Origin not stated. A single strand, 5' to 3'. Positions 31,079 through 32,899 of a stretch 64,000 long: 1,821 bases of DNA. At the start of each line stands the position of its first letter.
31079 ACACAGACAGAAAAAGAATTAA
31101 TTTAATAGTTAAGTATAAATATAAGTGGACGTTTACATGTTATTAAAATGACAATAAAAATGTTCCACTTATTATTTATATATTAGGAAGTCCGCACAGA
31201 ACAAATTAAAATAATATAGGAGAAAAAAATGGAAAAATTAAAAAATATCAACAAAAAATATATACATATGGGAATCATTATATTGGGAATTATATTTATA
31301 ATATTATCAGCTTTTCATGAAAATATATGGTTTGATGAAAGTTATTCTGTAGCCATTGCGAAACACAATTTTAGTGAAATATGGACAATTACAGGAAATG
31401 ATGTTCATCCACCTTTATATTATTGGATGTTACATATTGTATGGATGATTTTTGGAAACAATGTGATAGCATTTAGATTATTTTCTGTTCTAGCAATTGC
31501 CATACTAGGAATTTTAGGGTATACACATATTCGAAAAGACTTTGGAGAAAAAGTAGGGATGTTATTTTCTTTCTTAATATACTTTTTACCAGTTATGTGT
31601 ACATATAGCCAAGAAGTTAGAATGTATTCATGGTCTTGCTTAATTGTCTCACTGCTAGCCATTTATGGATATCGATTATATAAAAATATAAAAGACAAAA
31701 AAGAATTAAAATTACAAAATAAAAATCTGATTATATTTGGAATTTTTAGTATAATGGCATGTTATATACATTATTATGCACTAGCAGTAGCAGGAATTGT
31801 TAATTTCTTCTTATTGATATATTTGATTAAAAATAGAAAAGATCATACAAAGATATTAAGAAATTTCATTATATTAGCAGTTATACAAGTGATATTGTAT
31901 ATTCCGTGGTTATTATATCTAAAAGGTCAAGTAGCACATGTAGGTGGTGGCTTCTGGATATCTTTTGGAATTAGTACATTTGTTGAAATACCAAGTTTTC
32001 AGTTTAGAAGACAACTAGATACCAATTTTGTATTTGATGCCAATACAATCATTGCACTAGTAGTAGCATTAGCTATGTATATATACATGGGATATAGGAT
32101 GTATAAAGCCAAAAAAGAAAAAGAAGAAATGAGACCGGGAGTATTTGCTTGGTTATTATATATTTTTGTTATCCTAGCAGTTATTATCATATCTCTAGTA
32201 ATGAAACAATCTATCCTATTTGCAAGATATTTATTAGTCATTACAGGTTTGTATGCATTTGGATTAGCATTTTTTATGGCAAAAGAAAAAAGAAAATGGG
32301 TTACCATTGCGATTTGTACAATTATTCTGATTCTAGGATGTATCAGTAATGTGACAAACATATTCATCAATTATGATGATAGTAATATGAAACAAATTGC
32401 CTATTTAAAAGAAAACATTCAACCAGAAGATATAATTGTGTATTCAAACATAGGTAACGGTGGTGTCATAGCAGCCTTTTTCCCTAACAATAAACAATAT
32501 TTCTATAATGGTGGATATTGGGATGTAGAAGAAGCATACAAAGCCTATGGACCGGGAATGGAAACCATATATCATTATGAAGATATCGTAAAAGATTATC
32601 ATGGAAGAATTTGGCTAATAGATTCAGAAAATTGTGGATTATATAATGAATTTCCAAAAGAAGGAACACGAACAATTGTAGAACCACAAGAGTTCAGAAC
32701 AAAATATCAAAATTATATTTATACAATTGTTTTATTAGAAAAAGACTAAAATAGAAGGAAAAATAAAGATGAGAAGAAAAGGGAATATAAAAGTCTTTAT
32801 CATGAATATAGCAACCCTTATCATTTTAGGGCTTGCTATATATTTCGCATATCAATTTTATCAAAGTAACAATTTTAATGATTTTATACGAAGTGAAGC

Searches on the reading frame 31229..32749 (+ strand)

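Call 35: search_protein_families(library=pfam, proteins=[window:31229-32749:+], max_evalue=0.00001)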
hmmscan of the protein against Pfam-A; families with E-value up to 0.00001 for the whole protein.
window:31229-32749:+ (506 aa): 2 families
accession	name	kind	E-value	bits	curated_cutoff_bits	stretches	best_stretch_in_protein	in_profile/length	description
PF13231.12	PMT_2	-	5.6e-09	36.8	26.1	1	60-229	2-159/160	Dolichyl-phosphate-mannose-protein mannosyltransferase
PF10131.15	PTPS_related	-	1.1e-06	27.9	26.4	1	61-391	5-323/621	6-pyruvoyl-tetrahydropterin synthase related domain; membrane protein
